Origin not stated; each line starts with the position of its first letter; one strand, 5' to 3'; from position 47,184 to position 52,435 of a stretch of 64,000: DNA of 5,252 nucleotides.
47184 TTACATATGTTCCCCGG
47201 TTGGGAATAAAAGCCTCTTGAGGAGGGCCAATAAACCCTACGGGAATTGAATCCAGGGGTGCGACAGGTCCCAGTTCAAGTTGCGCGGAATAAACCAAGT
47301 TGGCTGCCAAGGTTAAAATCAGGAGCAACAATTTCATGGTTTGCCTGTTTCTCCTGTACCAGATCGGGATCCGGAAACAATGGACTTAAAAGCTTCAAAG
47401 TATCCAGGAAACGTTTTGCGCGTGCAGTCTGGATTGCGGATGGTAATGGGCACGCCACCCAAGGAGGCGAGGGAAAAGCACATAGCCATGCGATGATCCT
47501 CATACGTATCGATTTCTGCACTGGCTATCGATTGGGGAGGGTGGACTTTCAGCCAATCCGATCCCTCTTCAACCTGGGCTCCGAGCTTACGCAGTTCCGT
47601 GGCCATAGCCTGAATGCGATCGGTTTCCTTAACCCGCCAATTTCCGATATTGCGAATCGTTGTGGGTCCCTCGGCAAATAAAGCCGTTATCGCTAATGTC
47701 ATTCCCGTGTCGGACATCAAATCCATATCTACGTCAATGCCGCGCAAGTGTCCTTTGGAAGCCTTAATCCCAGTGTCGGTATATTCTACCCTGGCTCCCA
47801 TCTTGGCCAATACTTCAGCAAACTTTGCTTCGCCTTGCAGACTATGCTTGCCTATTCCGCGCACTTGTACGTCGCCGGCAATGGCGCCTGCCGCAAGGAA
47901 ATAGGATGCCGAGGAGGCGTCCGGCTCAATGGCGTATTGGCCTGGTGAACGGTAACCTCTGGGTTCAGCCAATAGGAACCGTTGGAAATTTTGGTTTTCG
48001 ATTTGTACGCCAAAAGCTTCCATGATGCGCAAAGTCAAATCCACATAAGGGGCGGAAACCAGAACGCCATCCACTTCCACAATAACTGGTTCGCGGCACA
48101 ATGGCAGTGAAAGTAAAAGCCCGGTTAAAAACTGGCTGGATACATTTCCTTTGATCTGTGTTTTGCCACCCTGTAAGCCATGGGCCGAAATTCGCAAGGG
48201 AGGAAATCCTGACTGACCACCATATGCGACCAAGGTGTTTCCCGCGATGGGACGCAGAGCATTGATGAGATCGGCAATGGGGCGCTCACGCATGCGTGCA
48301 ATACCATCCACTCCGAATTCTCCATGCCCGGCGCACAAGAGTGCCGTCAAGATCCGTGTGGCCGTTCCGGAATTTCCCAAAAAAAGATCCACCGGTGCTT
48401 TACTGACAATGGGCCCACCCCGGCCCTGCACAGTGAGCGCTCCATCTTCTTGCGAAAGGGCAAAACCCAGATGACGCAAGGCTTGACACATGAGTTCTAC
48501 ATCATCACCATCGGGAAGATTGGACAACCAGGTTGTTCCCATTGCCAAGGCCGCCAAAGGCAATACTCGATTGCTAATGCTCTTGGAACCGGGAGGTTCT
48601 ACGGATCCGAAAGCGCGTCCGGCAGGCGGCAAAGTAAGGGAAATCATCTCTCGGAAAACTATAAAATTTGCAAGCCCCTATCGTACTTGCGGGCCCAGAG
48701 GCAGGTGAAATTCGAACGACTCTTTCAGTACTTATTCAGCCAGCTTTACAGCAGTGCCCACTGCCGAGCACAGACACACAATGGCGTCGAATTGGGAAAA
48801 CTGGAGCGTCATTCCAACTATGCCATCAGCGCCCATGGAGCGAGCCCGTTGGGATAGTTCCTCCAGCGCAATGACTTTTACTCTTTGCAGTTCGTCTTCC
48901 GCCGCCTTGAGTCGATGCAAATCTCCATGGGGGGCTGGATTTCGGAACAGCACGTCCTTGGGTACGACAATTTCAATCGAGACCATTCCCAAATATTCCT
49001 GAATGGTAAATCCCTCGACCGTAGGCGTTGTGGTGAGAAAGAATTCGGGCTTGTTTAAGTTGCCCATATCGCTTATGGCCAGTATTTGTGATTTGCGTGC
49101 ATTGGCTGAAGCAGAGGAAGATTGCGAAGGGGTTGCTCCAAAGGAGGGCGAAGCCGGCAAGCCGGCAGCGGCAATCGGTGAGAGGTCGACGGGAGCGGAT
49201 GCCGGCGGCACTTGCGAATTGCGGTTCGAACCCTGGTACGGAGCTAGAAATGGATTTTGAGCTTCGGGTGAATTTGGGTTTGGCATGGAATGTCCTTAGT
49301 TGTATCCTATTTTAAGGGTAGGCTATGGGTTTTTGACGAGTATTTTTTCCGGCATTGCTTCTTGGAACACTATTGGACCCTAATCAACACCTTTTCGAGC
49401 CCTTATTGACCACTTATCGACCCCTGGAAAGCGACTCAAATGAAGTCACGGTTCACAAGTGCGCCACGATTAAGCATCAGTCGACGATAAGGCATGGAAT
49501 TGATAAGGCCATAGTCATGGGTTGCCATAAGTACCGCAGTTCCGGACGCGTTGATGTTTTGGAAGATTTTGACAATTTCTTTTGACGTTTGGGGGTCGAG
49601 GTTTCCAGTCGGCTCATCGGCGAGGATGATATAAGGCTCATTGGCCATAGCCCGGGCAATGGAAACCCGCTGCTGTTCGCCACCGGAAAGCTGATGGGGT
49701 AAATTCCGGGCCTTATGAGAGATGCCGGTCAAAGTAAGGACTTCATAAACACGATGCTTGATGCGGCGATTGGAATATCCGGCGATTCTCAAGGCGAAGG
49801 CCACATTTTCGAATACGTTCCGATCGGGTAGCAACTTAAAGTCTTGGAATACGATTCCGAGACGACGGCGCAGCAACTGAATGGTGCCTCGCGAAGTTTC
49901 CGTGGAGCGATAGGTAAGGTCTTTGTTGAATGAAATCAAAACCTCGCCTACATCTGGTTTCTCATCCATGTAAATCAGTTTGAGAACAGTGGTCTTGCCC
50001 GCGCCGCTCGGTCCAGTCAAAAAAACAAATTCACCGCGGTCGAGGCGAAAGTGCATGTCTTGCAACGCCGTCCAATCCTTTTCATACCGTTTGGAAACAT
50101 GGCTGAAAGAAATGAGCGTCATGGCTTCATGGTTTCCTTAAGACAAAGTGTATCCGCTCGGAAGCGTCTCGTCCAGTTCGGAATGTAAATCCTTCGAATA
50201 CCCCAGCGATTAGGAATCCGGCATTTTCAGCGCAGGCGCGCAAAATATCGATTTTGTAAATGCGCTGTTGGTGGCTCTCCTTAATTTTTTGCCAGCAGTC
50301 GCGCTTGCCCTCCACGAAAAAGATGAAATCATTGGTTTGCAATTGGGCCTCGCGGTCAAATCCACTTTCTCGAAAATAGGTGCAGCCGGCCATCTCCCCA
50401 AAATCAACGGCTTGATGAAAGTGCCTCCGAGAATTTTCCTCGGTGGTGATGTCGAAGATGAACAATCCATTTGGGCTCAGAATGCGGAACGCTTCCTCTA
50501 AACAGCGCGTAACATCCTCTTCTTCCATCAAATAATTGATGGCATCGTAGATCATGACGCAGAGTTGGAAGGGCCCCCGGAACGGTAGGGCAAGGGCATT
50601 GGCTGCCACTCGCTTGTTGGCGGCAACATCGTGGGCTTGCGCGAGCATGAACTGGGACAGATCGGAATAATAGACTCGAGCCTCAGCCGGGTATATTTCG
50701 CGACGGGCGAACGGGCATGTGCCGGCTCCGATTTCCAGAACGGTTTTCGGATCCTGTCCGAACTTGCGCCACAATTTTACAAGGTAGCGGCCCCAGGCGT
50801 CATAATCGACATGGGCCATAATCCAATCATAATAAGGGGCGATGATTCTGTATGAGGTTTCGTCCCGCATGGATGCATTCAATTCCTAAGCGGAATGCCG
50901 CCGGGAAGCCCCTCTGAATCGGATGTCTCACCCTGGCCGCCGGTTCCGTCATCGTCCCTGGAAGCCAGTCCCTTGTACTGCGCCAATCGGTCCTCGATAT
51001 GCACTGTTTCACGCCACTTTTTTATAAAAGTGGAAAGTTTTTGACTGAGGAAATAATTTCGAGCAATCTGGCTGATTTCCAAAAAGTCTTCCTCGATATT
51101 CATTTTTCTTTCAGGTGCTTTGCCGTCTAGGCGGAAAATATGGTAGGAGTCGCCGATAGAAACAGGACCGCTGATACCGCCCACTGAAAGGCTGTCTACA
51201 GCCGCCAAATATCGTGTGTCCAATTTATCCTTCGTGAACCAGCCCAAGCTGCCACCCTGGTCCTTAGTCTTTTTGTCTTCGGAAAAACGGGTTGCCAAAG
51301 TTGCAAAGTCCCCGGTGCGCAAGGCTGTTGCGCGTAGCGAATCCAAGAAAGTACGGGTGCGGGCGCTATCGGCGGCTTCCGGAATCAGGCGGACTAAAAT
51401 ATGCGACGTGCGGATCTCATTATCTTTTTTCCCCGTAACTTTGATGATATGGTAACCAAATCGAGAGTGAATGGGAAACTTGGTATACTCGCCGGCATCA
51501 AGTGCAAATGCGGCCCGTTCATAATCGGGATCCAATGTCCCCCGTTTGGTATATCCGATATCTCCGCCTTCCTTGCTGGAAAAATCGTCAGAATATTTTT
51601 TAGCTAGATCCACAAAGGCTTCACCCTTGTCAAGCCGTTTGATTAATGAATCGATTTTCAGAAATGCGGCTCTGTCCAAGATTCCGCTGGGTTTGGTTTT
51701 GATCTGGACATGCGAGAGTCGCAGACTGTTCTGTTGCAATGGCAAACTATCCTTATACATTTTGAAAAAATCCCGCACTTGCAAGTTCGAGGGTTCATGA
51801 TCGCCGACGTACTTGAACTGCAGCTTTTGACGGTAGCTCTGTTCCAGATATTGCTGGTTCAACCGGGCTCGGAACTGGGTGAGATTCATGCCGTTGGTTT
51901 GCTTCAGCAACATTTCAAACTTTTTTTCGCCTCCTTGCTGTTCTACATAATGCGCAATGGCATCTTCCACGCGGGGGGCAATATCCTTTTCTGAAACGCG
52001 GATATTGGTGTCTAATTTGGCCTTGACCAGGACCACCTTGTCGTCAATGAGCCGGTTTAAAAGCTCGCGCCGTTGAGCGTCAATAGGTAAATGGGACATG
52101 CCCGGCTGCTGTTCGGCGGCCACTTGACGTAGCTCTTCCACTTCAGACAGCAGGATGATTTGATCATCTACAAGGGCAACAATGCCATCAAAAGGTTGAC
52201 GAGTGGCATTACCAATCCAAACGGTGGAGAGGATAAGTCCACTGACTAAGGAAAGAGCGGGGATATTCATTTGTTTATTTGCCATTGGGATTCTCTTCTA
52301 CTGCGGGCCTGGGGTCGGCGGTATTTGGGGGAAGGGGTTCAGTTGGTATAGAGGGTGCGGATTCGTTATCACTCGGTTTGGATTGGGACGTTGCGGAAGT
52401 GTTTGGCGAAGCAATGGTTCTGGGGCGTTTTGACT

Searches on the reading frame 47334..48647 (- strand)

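Call 18: search_protein_families(library=pfam, proteins=[window:47334-48647:-], max_evalue=0.001)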
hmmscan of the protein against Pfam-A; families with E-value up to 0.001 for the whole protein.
window:47334-48647:- (437 aa): 1 family
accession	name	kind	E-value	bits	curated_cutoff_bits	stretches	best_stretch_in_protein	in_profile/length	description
PF00275.25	EPSP_synthase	-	2.9e-116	389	22.8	1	13-419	8-416/417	EPSP synthase (3-phosphoshikimate 1-carboxyvinyltransferase)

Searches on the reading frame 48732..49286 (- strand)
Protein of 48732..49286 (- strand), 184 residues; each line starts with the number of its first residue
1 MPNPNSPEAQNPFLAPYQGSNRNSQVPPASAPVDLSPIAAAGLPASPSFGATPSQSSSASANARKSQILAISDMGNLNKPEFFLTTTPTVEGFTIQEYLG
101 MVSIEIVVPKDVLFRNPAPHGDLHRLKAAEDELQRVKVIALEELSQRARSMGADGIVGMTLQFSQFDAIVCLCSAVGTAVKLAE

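Call 18: search_protein_families(library=pfam, proteins=[window:48732-49286:-], max_evalue=0.001)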
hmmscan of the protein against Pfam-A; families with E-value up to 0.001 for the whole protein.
window:48732-49286:- (184 aa): 2 families
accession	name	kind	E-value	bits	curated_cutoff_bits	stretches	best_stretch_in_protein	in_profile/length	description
PF01906.23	YbjQ_1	-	6.7e-16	59.2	23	1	84-182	3-103/103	Putative heavy-metal-binding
PF23025.1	YbjQ_2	-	9.3e-05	23.1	29.1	1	80-182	5-101/103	C2 domain-containing protein 5, YbjQ-like domain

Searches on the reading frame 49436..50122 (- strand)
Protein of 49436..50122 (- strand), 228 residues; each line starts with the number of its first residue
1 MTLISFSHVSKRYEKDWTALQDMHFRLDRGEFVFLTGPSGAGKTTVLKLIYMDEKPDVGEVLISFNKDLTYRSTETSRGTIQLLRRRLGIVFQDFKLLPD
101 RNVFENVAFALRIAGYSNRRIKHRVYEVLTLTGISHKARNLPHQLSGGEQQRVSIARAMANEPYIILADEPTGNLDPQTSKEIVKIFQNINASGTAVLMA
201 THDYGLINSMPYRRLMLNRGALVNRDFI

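Call 18: search_protein_families(library=pfam, proteins=[window:49436-50122:-], max_evalue=0.001)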
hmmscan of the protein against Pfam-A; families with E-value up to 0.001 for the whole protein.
window:49436-50122:- (228 aa): 6 families
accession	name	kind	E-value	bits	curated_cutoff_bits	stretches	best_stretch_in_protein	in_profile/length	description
PF00005.33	ABC_tran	-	1e-34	120.5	25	1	20-172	1-136/137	ABC transporter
PF13304.12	AAA_21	-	1.9e-08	35.2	27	0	165-208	261-304/304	AAA domain, putative AbiEii toxin, Type IV TA system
PF13191.12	AAA_16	-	0.00032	21.7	32.6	1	17-51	9-45/167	AAA ATPase domain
PF13555.12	AAA_29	-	0.00035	20.7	27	1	16-47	8-39/61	P-loop containing region of AAA domain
PF02463.25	SMC_N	-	0.00037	20.4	40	0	31-209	25-204/220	RecF/RecN/SMC N terminal domain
PF13401.12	AAA_22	-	0.00079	20.2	27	0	30-78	5-44/130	AAA domain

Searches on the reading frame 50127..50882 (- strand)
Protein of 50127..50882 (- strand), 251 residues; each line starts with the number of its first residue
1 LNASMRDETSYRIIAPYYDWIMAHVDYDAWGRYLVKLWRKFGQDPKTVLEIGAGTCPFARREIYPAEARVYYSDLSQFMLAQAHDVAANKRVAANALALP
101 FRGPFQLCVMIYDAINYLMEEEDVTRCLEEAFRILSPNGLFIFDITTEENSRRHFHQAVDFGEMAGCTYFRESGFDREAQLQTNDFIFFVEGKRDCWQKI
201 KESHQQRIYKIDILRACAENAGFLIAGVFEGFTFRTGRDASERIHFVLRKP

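Call 18: search_protein_families(library=pfam, proteins=[window:50127-50882:-], max_evalue=0.001)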
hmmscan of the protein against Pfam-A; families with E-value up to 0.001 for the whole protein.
window:50127-50882:- (251 aa): 5 families
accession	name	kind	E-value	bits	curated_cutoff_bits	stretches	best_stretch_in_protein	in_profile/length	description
PF13649.12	Methyltransf_25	-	1.4e-10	42.1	27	1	48-139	1-97/97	Methyltransferase domain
PF08241.18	Methyltransf_11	-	2.4e-09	38.1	21.2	1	49-143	1-95/95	Methyltransferase domain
PF08242.18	Methyltransf_12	-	4.1e-05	24.7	30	1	49-141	1-98/98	Methyltransferase domain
PF13489.12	Methyltransf_23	-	0.00012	22.3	27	1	29-178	8-153/164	Methyltransferase domain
PF13847.12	Methyltransf_31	-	0.00061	19.9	27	1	46-144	5-110/145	Methyltransferase domain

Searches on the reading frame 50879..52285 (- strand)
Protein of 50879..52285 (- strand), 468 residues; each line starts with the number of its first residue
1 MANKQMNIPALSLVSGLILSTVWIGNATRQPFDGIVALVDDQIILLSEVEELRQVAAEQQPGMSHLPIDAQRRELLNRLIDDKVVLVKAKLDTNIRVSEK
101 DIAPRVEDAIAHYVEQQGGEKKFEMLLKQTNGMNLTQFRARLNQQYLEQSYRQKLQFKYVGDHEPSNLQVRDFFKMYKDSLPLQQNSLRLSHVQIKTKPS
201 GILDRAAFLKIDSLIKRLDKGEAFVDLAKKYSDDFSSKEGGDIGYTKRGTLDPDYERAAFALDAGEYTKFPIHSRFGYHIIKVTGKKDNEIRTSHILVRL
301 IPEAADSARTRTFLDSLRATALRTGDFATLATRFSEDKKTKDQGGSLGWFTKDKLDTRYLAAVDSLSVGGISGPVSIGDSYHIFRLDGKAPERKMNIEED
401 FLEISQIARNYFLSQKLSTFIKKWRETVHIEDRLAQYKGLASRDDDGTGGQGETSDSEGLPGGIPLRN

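Call 18: search_protein_families(library=pfam, proteins=[window:50879-52285:-], max_evalue=0.001)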
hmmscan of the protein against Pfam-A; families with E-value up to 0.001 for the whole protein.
window:50879-52285:- (468 aa): 5 families
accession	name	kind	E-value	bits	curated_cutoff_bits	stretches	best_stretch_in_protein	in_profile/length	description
PF13616.12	Rotamase_3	-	1.8e-39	135.3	22.5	2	184-287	12-116/116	PPIC-type PPIASE domain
PF00639.27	Rotamase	-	6.5e-38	130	21.7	2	192-284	1-96/97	PPIC-type PPIASE domain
PF13145.12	Rotamase_2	-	9.5e-21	75.3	27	2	169-291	5-113/121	PPIC-type PPIASE domain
PF13624.11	SurA_N_3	-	2.9e-08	34.1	27.2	1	13-150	17-160/162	SurA-like N-terminal domain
PF09312.16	SurA_N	-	1.8e-05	25.3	30.8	1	33-144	2-110/118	SurA N-terminal domain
